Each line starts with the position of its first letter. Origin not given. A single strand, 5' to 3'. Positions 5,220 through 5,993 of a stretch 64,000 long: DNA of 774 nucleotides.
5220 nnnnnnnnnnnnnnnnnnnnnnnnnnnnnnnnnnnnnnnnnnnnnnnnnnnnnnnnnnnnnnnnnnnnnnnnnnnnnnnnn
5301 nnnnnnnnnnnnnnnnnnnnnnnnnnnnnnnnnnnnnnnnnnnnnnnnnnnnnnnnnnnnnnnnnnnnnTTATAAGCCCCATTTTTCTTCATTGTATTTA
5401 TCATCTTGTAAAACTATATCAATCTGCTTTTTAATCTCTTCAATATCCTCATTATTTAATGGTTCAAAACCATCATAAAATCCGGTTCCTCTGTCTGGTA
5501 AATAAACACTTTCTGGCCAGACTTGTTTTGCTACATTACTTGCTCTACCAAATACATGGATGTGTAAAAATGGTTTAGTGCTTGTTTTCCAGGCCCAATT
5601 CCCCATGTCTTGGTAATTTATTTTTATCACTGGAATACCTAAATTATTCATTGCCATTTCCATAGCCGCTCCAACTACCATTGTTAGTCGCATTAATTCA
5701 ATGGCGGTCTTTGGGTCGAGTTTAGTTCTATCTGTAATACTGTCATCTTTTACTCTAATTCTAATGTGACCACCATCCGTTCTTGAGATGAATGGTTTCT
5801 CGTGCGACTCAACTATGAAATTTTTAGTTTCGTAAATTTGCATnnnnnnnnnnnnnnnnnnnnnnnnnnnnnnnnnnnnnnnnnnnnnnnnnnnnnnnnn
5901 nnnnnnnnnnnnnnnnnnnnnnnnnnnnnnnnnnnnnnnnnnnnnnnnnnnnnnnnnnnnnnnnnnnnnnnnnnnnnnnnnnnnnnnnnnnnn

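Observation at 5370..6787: Fic-HIT two-gene operon: possible nucleotidylation writer/eraser or toxin module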

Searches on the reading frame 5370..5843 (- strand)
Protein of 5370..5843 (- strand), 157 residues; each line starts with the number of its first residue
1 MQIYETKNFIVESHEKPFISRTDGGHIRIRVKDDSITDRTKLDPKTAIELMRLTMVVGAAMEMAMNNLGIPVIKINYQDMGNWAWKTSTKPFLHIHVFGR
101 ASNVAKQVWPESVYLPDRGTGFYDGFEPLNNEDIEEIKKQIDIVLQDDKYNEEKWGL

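Call 4: search_protein_families(library=pfam, proteins=[window:5370-5843:-], max_evalue=1)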
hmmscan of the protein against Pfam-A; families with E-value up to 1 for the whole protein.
window:5370-5843:- (157 aa): 1 family
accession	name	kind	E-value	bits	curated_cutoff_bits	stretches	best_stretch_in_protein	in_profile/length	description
PF01230.28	HIT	-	0.00044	21.3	21.5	1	4-101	10-96/98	HIT domain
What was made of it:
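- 5370..5843 (-): 157-aa divergent HIT-fold protein, a member of a small family of Patescibacteria and DPANN archaea. Pfam HIT 21.3 bits against 21.5 (call 4).
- On HIT superfamily (Pfam PF01230): 21.3 bits against 21.5 for the window protein (call 4).
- Checked: Pfam HIT scores 21.3 bits against a gathering score of 21.5 (call 4).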

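Call 5: search_protein_families(library=ncbifam, proteins=[window:5370-5843:-], max_evalue=1)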
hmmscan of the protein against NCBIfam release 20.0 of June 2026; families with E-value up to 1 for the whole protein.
window:5370-5843:- (157 aa): 2 families
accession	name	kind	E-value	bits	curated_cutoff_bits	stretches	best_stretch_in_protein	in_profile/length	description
TIGR03797.1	NHLM_micro_ABC2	equivalog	0.034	12.6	709.4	1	116-150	505-538/686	NHLP bacteriocin export ABC transporter permease/ATPase subunit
NF047435.1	LA_2272_fam_lipo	equivalog_domain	0.043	14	30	1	40-70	12-42/59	LA_2272/LA_2273 family lipoprotein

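Call 7: find_homologous_proteins(query=window:5370-5843:-)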
Query window:5370-5843:- (157 aa): 589 proteins with E <= 0.001 among 600 candidates; the best 120 are listed.
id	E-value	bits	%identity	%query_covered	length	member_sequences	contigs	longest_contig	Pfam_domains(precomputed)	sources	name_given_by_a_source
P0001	3.2e-102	357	100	100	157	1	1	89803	-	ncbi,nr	ncbi:MAG: hypothetical protein PHE20_03785 [Patescibacteria group bacterium]|nr:hypothetical protein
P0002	2.6e-95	334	92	100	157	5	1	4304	-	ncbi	-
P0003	4.8e-95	334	91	100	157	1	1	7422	-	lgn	-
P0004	6.8e-95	333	91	100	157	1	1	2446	-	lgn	-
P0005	9.2e-95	333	90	100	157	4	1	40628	-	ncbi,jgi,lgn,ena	-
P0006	3.1e-94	331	89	100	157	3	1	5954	-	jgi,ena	-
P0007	6.6e-94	330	89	100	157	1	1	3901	-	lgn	-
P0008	4.9e-93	327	90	100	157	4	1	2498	-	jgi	jgi:diadenosine tetraphosphate (Ap4A) HIT family hydrolase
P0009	7.3e-93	326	89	100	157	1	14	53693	-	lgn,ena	-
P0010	6.4e-92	323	90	100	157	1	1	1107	-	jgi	-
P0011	7.3e-92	323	89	100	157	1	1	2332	-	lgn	-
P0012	8.1e-92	323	88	100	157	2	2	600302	-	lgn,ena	-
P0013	1.4e-91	322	87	100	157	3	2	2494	-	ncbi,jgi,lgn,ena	-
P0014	1.6e-91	322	87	100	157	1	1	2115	-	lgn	-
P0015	5.1e-91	320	87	100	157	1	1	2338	-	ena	-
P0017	1.4e-89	316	85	100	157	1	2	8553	-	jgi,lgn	-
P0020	4.0e-84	298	82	100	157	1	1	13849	-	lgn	-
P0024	1.4e-81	290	77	100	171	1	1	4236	PF01230.30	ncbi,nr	ncbi:MAG: hypothetical protein NTU97_00300, partial [Candidatus Magasanikbacteria bacterium]|nr:hypo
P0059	6.1e-74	265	73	99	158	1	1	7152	PF01230.30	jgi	jgi:diadenosine tetraphosphate (Ap4A) HIT family hydrolase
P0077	7.6e-73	261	74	99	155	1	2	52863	PF01230.30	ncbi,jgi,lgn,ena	ncbi:MAG: HIT domain-containing protein [Patescibacteria group bacterium]|jgi:diadenosine tetraphosp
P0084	2.7e-72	260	75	99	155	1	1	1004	PF01230.30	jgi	jgi:diadenosine tetraphosphate (Ap4A) HIT family hydrolase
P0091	4.7e-72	259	73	99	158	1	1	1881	PF01230.30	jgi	jgi:diadenosine tetraphosphate (Ap4A) HIT family hydrolase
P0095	7.0e-72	258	73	97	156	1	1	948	PF01230.30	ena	-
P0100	1.4e-71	257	71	100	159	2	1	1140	PF01230.30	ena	-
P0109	4.1e-71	256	69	100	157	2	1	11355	PF01230.30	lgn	-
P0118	2.2e-70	253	66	100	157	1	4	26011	PF01230.30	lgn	-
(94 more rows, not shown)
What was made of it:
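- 5370..5843 (-): More than 589 homologues, 66-92% identical among the 120 listed (call 7).
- On HIT superfamily (Pfam PF01230): Several orthologues carry a precomputed PF01230 hit (call 7).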

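Call 8: search_solved_structures(query=window:5370-5843:-, max_evalue=10, show_alignments=3)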
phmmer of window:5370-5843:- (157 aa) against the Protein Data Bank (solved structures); distinct sequences matched with E-value up to 10: 2.
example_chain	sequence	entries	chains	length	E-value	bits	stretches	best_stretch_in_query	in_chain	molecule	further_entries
4mz3_A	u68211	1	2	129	0.14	15.1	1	36-88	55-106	Sodium channel subunit beta-4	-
7vd5_20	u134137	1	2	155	1.5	11.8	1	106-145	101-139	Fcpb6, Fucoxanthin chlorophyll a/c-binding protein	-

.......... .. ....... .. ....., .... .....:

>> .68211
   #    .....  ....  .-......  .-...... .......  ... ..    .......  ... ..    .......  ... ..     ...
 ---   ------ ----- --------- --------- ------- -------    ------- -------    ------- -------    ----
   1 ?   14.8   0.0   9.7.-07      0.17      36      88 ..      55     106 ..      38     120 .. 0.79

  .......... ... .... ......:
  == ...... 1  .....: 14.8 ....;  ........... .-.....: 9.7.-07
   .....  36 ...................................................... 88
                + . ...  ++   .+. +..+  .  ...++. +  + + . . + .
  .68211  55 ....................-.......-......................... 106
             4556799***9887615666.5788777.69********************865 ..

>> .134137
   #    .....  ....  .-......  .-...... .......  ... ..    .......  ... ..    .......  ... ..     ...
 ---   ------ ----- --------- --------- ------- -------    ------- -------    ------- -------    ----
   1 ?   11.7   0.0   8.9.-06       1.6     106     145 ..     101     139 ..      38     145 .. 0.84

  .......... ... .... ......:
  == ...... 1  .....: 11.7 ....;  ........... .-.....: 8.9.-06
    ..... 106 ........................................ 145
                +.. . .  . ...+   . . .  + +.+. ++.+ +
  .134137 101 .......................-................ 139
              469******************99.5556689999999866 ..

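Call 10: find_related_loci(query=A1, collection=genome_contigs, flank=6000)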
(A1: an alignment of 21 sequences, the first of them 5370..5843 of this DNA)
Query A1 (157 aa) in genome_contigs; peptide patterns used: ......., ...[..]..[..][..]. (x = any residue, [..] = any of these).
138 stretches matched a pattern; 96 encode a relative of the query (tblastn E <= 1e-3); the best 80 are kept; 80 distinct loci.
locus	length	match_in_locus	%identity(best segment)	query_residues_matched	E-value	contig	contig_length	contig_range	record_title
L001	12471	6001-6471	90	1-157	5e-98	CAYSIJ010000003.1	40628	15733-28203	MAG TPA_asm: uncultured Gammaproteobacteria bacterium isolate binchicken_co113_247 genome assembly, contig: NODE_1067_le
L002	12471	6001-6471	89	1-157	4e-95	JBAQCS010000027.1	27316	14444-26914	MAG: Patescibacteria group bacterium isolate MFD12010_ilm_asm_bin15 k127_139345, whole genome shotgun sequence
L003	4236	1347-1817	77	1-157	5e-81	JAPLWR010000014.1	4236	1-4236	MAG: Candidatus Magasanikiibacteriota bacterium isolate LacPavin_0419_WC70L_MAG_37_6 LacPavin_0419_WC70L_scaffold_371757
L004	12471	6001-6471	75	1-157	3e-81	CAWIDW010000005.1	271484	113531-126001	MAG: uncultured bacterium isolate MFD04540.bin.3.21 genome assembly, contig: contig_49379, whole genome shotgun sequence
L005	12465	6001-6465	76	3-157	1e-80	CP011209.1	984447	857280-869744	MAG: Candidatus Wolfebacteria bacterium GW2011_GWB1_47_1 chromosome, complete genome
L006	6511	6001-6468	73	2-157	1e-79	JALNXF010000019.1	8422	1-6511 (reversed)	MAG: Candidatus Gracilibacteria bacterium isolate SO_2016_LW3 bin 25 scaffold12863_LW162_2016, whole genome shotgun sequ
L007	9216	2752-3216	74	1-155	3e-78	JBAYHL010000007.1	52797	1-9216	MAG: Patescibacteria group bacterium isolate SO_2016_GW1_149 scaffold01245_OW334_2016, whole genome shotgun sequence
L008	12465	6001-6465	72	3-157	5e-77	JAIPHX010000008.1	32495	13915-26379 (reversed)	MAG: Candidatus Paceibacterota bacterium isolate Tobar12.5m-G39 Tobar12-5m-C940, whole genome shotgun sequence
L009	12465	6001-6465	78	3-157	5e-77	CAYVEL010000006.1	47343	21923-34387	MAG TPA_asm: uncultured Candidatus Saccharibacteria bacterium isolate SRP220891_co5_92 genome assembly, contig: NODE_270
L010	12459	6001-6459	70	4-156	1e-76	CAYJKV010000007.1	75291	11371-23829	MAG TPA_asm: uncultured Candidatus Saccharibacteria bacterium isolate ERP124720_co1_130 genome assembly, contig: NODE_48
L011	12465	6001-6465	70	3-157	2e-76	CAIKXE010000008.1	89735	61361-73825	uncultured bacterium isolate Loclat_bin-10281 genome assembly, contig: bin-10281:08/13, whole genome shotgun sequence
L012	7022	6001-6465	72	3-157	2e-76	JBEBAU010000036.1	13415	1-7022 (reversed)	MAG: Candidatus Parcubacteria bacterium isolate arikareeriver_2019_sw_WHONDRS-S19S_0023_B_bin.2 scaffold_327154, whole g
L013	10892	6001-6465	72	3-157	4e-76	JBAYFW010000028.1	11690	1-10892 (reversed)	MAG: Candidatus Paceibacterota bacterium isolate SO_2016_GW1_110 scaffold09863_OW334_2016, whole genome shotgun sequence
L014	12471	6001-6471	70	1-157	6e-76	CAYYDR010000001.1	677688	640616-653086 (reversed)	MAG TPA_asm: uncultured Gammaproteobacteria bacterium isolate SRP302447_co2_591 genome assembly, contig: NODE_22_length_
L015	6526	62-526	70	3-157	2e-75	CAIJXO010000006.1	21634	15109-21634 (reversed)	uncultured bacterium isolate Loclat_bin-10598 genome assembly, contig: bin-10598:006/119, whole genome shotgun sequence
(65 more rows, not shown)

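Call 17: find_encoding_contigs(protein=P0009, flank=4000, max_places=6)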
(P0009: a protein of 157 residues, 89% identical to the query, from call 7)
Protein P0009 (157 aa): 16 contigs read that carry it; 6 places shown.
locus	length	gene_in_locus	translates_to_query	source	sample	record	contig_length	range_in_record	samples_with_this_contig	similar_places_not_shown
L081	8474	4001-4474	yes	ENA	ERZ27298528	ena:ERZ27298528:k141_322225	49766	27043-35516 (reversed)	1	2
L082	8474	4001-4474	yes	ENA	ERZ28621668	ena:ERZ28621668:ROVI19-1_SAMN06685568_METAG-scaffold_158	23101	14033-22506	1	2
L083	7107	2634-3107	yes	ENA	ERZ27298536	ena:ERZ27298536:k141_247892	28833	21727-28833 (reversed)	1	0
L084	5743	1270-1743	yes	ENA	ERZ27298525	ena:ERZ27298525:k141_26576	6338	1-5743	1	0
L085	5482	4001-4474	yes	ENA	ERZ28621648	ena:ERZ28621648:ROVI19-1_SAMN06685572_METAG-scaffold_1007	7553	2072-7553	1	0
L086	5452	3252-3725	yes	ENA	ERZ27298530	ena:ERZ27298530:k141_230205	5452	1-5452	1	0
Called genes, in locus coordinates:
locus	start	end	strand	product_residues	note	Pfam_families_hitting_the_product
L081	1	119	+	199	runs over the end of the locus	-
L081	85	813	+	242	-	PF08843:AbiEii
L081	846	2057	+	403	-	PF07486:Hydrolase_2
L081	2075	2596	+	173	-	-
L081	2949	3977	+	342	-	PF02661:Fic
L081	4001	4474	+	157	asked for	-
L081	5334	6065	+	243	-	PF00535:Glycos_transf_2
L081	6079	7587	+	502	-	PF13231:PMT_2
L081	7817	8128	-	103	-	-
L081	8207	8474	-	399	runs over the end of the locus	-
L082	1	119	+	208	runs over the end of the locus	-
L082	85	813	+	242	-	PF08843:AbiEii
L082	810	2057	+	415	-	PF07486:Hydrolase_2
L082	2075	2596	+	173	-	-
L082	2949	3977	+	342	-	PF02661:Fic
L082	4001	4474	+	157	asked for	-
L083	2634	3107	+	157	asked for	-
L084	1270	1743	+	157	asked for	-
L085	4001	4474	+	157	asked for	-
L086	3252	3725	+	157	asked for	-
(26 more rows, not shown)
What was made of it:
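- Fic342 followed by HIT in L081-86 (call 17).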

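Call 18: find_encoding_contigs(protein=P0012, flank=4000, max_places=3)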
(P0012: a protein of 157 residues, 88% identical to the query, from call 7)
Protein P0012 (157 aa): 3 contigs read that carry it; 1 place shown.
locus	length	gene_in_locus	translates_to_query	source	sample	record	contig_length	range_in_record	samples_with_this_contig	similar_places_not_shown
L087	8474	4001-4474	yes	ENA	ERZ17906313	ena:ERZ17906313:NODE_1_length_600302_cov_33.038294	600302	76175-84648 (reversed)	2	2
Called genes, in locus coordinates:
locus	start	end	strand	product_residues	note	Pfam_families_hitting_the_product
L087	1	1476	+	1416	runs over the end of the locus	PF22148:Fervidolysin_NPro-like, PF00082:Peptidase_S8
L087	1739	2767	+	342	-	PF02661:Fic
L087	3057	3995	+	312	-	PF02661:Fic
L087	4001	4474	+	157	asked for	-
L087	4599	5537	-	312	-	PF00551:Formyl_trans_N, PF02911:Formyl_trans_C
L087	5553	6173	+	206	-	PF09335:VTT_dom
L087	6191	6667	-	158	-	PF01327:Pep_deformylase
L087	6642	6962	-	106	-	-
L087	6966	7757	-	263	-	PF02900:LigB, PF01875:Memo (weak)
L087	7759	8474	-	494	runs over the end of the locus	-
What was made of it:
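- Fic342, then Fic312, then HIT in L087 (call 18).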

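Call 19: find_encoding_contigs(protein=P0003, flank=4000, max_places=3)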
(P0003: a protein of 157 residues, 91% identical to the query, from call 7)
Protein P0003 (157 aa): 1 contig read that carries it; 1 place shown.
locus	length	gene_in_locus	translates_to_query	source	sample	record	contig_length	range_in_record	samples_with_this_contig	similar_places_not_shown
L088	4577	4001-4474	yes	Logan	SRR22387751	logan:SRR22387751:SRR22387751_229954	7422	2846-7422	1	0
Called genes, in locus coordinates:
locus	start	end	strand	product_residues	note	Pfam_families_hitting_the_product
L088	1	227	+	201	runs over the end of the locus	-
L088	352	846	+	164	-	PF01113:DapB_N (weak)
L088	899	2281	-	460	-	PF00753:Lactamase_B, PF23023:Anti-Pycsar_Apyc1 (weak), PF12706:Lactamase_B_2, PF16661:Lactamase_B_6, PF10996:Beta-Casp, PF07521:RMMBL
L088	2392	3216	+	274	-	PF01113:DapB_N, PF05173:DapB_C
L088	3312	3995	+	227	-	-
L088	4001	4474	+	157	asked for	-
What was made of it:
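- A 227-aa gene followed by HIT in L088 (call 19).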

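Call 35: search_solved_structures(query=A1, max_evalue=10, show_alignments=3)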
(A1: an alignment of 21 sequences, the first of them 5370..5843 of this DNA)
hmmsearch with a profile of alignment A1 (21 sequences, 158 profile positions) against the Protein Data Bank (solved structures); distinct sequences matched with E-value up to 10: 4.
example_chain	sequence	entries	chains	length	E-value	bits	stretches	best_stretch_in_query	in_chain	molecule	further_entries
4hjq_A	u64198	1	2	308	0.49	13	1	111-153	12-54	Tyrosine-protein phosphatase non-receptor type 6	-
4gs0_A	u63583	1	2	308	0.49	13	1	111-153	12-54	Tyrosine-protein phosphatase non-receptor type 6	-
5y29_A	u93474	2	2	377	1.1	11.8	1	66-107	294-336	insect group II chitinase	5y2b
6jav_A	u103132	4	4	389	1.3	11.6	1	66-107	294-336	Group II chitinase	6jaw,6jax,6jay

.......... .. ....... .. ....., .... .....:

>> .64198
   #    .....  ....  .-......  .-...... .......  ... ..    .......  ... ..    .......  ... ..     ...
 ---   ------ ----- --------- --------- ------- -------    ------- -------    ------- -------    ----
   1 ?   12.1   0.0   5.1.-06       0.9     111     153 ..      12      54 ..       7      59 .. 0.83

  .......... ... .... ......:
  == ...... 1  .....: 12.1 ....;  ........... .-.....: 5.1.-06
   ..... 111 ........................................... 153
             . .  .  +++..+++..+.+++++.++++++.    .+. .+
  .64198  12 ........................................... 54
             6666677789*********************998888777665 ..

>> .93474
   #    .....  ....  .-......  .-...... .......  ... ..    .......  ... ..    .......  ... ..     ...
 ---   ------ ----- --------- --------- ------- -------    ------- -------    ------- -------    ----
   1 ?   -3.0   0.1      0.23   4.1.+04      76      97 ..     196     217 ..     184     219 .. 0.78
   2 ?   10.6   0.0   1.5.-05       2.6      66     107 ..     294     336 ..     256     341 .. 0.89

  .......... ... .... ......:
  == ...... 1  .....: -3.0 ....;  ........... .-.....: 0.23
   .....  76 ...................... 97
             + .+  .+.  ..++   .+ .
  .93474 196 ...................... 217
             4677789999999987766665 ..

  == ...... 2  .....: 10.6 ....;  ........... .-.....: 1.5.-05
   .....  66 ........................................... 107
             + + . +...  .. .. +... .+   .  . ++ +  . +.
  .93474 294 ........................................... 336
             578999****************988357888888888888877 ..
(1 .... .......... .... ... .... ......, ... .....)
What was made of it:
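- Closest known: Fhit/Hint-type HIT nucleotide hydrolases and Ap4A phosphorylases. Different: Sequence searches against the PDB find nothing (calls 8, 35).
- Tried and rejected: Sequence searches of the HIT-like protein and of its family profile against PDB sequences found only chance matches (calls 8, 35).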

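Call 42: predict_structure(alignment_id=A1)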
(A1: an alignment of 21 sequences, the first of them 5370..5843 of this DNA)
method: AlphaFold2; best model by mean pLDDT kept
length: 157 residues; sequences in the alignment: 21
mean_pLDDT: 73.1   pTM: 0.73
mean pLDDT of the five models: 73.1, 73.1, 70.7, 68.3, 67.7
residues with pLDDT >= 90: 45; 70-90: 48; 50-70: 32; < 50: 32
segments of 3 or more residues with pLDDT < 50: 19-24, 99-124
pLDDT, mean of each block of 10 residues (from residue 1): 93 64 64 81 90 90 84 69 67 58 40 37 59 92 96 93
secondary structure, 60 per line:
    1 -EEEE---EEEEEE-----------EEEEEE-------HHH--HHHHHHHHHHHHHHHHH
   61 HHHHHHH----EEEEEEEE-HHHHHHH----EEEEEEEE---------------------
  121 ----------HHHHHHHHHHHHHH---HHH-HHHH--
elements in order: E2-5 E9-14 E26-31 H44-67 E72-79 H81-87 E92-99 H131-144 H152-155
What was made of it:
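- On HIT superfamily (Pfam PF01230): The AlphaFold model has pLDDT 73 and pTM 0.73 (call 42).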

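Call 46: fold_search(model_id=the predicted structure, library=pdb)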
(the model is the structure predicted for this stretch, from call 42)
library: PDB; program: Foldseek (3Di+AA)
matches with E <= 10: 202; with E <= 0.001: 0
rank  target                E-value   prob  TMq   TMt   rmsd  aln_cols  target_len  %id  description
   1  3i4s_A                1.0e-02  1.00  0.51  0.58   5.0       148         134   14  CRYSTAL STRUCTURE OF HISTIDINE TRIAD PROTEIN blr8122 FROM Bradyrhizobium japonicum (released 2009-07-14)
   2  3lb5_C                1.1e-02  1.00  0.49  0.56   6.5       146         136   18  Crystal structure of Hit-like protein involved in cell-cycle regulation from Bartonella henselae with unknown ligand (released 2010-01-19)
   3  3nrd_A                1.4e-02  1.00  0.53  0.60   4.9       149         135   16  Crystal structure of a histidine triad (HIT) protein (SMc02904) from SINORHIZOBIUM MELILOTI 1021 at 2.06 A resolution (released 2010-07-28)
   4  4inc_B                1.9e-02  0.98  0.36  0.46   4.5       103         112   18  Human Histidine Triad Nucleotide Binding Protein 2 (released 2013-05-22)
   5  3ohe_A                2.0e-02  0.99  0.48  0.53   5.2       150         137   16  Crystal structure of a Histidine triad protein (Maqu_1709) from Marinobacter aquaeolei VT8 at 1.20 A resolution (released 2010-09-08)
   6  6yi0_DDD              2.1e-02  0.97  0.36  0.51   4.7       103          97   17  Human histidine triad nucleotide-binding protein 2 (hHINT2) refined to 1.65 A in P41212 space group (released 2020-04-29)
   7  6ypx_AAA              2.4e-02  0.97  0.35  0.46   5.6        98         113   20  Human histidine triad nucleotide-binding protein 2 (hHINT2) refined to 2.11 A in C2221 space group (released 2020-04-29)
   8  3i4s_B                2.5e-02  1.00  0.57  0.65   4.1       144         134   13  CRYSTAL STRUCTURE OF HISTIDINE TRIAD PROTEIN blr8122 FROM Bradyrhizobium japonicum (released 2009-07-14)
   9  3wo5_A                2.5e-02  0.99  0.46  0.46   8.2       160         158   12  Crystal structure of S147Q of Rv2613c from Mycobacterium tuberculosis (released 2014-12-24)
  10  4ini_A                2.7e-02  0.96  0.37  0.52   6.4       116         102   18  Human Histidine Triad Nucleotide Binding Protein 2 with Bound AMP (released 2013-05-22)
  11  6yqd_AAA              3.6e-02  0.94  0.37  0.51   6.5       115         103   18  Human histidine triad nucleotide-binding protein 2 (hHINT2) refined to 1.41 A in P212121 space group (released 2020-04-29)
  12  6af2_A                4.0e-02  0.99  0.49  0.53   6.3       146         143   12  Crystal structure of N-terminus deletion mutant of Mycobacterium avium diadenosine 5',5'''-P1,P4-tetraphosphate phosph (released 2019-08-14)
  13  7p8p_B                4.3e-02  0.99  0.51  0.54   8.2       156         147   13  Crystal structure of Fhit covalently bound to a nucleotide (released 2022-06-01)
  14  4inc_A                4.3e-02  0.97  0.38  0.54   4.2       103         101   17  Human Histidine Triad Nucleotide Binding Protein 2 (released 2013-05-22)
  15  5waa_A                4.5e-02  0.93  0.37  0.47   5.3       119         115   15  Human Histidine Triad Nucleotide Binding Protein 1 (hHint1) C84R mutant (released 2018-06-06)
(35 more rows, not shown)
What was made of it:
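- Closest known: Fhit/Hint-type HIT nucleotide hydrolases and Ap4A phosphorylases. Same: The fold is the same (Foldseek probability 0.97-1.0, TM 0.46-0.65 for the longer Fhit-like chains; call 46).
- Tried and rejected: The fold search was needed instead (call 46).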
